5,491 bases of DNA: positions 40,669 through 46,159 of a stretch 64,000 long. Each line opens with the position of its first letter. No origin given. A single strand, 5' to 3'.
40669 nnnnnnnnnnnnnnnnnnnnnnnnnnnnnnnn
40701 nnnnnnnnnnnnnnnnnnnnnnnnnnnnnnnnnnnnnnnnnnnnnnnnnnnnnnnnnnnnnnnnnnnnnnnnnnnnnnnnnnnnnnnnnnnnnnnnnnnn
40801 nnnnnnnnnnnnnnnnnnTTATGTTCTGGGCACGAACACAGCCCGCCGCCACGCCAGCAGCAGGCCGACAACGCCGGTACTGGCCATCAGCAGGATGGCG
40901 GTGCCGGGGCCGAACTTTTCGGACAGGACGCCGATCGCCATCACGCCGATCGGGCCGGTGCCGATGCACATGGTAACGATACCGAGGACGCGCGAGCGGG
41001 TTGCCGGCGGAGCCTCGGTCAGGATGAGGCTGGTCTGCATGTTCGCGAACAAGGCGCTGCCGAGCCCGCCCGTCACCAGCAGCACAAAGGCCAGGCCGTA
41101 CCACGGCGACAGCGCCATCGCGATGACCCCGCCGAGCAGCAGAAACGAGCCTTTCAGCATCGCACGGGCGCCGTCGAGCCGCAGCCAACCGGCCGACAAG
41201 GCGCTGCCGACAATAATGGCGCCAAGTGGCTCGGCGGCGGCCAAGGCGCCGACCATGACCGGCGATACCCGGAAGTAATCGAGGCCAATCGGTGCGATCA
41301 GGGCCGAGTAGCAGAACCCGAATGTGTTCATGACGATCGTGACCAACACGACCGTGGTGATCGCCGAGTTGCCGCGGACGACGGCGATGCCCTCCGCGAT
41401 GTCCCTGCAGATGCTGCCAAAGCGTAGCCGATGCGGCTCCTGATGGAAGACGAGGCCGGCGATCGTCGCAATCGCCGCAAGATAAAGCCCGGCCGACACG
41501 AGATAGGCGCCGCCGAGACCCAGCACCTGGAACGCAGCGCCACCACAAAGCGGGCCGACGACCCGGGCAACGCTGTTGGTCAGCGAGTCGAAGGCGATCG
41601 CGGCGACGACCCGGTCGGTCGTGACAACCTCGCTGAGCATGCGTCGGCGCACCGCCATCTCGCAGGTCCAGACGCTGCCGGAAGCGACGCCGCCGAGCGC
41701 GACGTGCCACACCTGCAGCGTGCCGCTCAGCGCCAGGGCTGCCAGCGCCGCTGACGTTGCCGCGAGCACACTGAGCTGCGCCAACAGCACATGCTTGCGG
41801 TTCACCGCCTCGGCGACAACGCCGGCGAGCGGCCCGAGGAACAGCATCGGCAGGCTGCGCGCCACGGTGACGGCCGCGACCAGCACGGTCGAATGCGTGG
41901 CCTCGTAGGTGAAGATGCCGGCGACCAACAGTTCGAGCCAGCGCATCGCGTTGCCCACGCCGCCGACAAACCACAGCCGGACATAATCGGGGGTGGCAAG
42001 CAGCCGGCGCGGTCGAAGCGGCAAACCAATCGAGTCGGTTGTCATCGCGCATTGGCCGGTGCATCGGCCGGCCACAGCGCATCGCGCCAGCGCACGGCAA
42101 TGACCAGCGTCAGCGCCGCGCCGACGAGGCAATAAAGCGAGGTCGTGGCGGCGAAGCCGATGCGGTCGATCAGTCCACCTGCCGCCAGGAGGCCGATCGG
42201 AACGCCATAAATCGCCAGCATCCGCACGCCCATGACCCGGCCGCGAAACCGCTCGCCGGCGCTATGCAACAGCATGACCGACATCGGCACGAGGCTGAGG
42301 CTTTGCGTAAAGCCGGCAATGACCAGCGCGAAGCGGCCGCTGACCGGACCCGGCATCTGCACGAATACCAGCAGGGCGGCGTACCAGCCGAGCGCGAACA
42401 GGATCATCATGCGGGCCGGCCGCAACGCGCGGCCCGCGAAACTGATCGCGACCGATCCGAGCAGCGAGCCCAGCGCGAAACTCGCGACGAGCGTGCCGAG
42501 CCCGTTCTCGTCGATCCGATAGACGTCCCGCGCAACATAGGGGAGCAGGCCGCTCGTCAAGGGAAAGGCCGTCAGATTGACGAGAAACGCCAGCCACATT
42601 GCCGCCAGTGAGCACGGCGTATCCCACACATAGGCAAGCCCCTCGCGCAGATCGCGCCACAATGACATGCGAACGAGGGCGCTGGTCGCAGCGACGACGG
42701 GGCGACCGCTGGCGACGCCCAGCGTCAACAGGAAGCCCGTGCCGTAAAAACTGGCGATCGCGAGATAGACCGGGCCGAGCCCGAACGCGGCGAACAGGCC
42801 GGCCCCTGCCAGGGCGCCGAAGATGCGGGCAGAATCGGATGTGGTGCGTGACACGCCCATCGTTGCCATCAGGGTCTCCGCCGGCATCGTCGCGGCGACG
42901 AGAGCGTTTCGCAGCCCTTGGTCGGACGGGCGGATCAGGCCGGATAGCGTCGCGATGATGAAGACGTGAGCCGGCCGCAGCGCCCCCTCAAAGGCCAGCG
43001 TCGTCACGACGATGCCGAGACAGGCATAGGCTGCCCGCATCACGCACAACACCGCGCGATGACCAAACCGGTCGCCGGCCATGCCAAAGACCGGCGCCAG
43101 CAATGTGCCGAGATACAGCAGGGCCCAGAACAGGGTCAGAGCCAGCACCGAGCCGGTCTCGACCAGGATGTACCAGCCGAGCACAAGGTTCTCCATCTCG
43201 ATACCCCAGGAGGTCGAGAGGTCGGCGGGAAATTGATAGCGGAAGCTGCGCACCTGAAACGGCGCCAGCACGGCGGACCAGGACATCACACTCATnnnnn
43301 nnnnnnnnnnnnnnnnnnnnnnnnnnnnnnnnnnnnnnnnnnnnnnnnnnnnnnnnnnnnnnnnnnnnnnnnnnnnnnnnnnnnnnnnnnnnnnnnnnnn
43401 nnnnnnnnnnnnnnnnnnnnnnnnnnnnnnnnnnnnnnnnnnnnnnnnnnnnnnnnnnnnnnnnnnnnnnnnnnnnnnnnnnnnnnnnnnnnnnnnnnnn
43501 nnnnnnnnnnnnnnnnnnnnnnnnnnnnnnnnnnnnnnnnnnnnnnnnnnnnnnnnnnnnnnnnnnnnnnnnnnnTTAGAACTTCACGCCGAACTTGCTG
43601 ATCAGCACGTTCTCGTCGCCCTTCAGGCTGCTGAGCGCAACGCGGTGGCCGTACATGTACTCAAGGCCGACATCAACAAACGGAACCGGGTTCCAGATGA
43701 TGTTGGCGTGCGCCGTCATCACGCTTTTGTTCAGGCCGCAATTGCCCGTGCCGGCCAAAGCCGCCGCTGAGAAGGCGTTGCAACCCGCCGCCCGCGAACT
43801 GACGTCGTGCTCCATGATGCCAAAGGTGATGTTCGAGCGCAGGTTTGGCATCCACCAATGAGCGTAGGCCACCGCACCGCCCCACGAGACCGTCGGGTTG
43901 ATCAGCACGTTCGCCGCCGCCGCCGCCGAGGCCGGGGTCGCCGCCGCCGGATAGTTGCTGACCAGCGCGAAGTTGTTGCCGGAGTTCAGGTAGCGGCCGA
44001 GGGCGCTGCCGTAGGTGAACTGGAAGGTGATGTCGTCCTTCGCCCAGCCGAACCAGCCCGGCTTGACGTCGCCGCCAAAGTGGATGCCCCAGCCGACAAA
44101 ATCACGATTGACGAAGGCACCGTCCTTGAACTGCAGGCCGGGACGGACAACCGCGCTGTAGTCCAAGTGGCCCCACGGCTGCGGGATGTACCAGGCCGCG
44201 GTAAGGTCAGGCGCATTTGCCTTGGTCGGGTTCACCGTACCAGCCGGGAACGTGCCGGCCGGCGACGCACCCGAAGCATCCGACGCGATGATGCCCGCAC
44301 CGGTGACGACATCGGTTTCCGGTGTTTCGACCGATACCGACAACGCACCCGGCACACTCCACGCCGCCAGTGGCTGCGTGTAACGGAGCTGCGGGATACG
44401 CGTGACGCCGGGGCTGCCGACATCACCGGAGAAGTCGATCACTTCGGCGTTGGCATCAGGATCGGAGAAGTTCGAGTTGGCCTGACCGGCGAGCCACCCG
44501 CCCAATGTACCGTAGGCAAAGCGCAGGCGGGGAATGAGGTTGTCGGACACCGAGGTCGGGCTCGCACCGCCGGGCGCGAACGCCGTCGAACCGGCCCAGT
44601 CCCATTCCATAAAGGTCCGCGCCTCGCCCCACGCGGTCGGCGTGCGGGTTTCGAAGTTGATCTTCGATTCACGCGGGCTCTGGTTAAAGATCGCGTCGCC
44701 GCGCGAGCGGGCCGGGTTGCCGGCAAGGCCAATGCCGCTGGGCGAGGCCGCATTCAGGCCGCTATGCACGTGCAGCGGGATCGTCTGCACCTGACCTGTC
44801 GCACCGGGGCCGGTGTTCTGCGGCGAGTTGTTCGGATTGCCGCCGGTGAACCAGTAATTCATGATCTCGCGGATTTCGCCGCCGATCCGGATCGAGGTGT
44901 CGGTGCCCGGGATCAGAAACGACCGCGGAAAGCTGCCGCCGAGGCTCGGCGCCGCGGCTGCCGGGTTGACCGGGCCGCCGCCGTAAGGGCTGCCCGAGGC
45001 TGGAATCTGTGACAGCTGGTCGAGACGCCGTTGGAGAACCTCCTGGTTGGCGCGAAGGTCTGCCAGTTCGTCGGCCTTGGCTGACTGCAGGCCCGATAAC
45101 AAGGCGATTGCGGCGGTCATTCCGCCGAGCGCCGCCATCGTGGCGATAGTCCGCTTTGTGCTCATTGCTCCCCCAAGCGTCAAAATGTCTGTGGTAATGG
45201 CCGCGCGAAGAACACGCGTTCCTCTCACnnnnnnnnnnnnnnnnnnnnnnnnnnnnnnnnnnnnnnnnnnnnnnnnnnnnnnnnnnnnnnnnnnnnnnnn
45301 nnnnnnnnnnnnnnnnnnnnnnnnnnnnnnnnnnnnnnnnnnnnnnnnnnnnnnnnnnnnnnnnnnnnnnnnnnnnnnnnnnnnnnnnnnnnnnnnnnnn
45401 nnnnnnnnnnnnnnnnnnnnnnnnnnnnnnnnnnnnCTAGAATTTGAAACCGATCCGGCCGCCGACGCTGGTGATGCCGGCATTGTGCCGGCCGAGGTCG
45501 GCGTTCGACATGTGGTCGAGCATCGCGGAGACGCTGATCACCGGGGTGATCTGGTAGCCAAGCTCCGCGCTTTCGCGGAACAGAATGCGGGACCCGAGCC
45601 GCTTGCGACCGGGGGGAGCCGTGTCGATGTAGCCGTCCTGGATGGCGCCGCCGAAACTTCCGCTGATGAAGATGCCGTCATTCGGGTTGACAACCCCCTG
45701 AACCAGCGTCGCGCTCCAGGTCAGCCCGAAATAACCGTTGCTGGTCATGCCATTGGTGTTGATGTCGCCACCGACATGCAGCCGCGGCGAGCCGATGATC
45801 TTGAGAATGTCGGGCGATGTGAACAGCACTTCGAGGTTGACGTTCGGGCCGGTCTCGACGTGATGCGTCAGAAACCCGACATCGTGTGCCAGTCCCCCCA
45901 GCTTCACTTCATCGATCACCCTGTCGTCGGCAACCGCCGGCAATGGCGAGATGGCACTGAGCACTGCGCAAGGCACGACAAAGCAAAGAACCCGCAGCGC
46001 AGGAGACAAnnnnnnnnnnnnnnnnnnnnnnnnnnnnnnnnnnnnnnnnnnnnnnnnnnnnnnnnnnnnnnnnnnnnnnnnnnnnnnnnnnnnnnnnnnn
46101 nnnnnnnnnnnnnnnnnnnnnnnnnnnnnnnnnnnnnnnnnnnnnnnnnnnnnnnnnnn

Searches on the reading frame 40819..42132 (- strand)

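Call 11: search_protein_families(library=pfam, proteins=[window:40819-42132:-], max_evalue=0.001)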
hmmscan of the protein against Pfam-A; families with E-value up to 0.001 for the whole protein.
window:40819-42132:- (437 aa): 2 families
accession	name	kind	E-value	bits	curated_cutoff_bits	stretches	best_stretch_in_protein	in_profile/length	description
PF05977.19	MFS_3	-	6.4e-22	78.1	27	1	50-426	12-389/524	Transmembrane secretion effector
PF07690.21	MFS_1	-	4.1e-19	69.2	33.4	2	74-272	22-222/347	Major Facilitator Superfamily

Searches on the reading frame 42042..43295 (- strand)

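Call 11: search_protein_families(library=pfam, proteins=[window:42042-43295:-], max_evalue=0.001)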
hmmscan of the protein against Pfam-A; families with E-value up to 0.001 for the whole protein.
window:42042-43295:- (417 aa): 2 families
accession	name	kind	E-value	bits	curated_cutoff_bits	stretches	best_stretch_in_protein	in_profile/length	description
PF07690.21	MFS_1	-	1.8e-19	70.3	33.4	2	37-363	17-340/347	Major Facilitator Superfamily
PF05977.19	MFS_3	-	1.2e-06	27.7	27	1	9-401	3-387/524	Transmembrane secretion effector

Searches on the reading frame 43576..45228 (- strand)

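Call 11: search_protein_families(library=pfam, proteins=[window:43576-45228:-], max_evalue=0.001)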
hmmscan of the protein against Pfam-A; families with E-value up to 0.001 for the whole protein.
window:43576-45228:- (550 aa): 2 families
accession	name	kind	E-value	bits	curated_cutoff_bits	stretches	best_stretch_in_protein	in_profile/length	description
PF19577.5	DcaP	-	4.2e-15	56.1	27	2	182-285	110-202/410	DcaP outer membrane protein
PF02530.20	Porin_2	-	2.7e-12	47.2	22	1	104-528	25-330/357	Porin subfamily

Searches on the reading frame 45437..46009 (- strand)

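Call 11: search_protein_families(library=pfam, proteins=[window:45437-46009:-], max_evalue=0.001)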
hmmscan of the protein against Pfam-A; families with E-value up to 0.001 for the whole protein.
window:45437-46009:- (190 aa): 1 family
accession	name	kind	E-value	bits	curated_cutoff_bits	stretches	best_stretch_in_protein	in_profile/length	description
PF09411.16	PagL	-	1.4e-12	48.3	23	1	94-188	42-135/136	Lipid A 3-O-deacylase (PagL)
